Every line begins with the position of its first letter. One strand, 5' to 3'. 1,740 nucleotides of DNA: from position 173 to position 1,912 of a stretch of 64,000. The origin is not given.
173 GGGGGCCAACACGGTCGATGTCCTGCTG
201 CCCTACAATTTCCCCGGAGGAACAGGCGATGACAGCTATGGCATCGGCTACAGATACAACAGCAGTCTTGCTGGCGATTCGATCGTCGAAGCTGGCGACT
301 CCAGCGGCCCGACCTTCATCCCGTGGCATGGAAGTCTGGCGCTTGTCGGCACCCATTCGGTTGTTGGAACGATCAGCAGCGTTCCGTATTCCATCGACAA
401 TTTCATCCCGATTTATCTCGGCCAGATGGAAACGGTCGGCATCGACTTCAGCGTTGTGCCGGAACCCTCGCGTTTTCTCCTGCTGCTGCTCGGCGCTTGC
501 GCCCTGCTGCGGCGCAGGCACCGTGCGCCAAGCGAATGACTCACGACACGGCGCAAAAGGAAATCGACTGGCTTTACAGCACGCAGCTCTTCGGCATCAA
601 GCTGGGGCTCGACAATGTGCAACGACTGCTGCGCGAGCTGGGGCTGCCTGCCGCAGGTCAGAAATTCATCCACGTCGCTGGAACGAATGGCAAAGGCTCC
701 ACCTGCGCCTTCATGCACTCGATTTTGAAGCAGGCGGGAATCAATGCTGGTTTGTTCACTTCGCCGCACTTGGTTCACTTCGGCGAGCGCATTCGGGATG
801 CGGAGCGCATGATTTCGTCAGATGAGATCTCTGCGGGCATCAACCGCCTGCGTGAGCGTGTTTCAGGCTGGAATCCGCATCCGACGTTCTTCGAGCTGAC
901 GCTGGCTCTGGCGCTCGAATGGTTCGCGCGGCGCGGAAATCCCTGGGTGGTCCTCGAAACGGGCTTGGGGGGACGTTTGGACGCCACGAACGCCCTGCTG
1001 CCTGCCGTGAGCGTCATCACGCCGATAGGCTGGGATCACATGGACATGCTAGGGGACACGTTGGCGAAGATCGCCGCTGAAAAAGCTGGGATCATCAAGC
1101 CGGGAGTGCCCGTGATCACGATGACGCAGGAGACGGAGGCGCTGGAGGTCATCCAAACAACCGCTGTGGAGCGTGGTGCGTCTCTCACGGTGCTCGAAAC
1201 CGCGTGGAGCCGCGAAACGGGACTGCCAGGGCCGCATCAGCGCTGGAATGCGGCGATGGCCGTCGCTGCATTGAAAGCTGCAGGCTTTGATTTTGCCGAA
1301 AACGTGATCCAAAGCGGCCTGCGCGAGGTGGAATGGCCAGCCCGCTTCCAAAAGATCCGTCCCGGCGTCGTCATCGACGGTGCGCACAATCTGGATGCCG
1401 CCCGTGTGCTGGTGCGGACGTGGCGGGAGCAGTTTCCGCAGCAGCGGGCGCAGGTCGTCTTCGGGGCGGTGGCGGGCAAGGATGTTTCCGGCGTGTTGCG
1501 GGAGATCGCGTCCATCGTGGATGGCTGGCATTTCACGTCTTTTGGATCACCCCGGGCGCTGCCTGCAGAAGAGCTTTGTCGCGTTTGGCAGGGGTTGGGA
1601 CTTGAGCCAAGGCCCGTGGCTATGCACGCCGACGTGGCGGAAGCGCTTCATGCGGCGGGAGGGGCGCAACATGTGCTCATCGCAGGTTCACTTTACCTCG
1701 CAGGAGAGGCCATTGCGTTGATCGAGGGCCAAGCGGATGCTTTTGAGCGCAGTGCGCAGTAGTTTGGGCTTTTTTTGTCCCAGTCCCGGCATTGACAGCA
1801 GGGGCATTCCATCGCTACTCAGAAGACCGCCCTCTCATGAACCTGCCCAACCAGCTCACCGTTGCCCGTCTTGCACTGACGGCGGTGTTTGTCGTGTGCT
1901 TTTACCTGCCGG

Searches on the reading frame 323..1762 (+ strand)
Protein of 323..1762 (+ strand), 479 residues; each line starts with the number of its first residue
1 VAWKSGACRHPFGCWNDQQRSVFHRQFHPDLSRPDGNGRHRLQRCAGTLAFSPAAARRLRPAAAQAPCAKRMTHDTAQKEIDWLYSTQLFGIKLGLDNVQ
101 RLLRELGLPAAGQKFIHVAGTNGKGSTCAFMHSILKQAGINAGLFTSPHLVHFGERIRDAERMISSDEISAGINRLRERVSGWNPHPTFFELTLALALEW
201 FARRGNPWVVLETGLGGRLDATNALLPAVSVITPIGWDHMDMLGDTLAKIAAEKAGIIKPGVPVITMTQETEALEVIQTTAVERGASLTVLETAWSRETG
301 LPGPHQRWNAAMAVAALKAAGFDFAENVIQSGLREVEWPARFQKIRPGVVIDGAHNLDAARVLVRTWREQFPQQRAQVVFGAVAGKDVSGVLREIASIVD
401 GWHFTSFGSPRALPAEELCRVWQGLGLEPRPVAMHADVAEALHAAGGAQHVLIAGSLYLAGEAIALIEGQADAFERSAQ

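Call 72: search_protein_families(library=pfam, proteins=[window:323-1762:+], max_evalue=0.00001)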
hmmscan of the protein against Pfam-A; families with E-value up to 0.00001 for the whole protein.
window:323-1762:+ (479 aa): 2 families
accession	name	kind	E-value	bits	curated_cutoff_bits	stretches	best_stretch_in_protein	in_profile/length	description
PF02875.26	Mur_ligase_C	-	2.3e-14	54.8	28.4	1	341-456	2-126/127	Mur ligase, glutamate ligase domain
PF08245.18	Mur_ligase_M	-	8.9e-10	39.3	24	1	118-259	1-111/200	Mur ligase middle domain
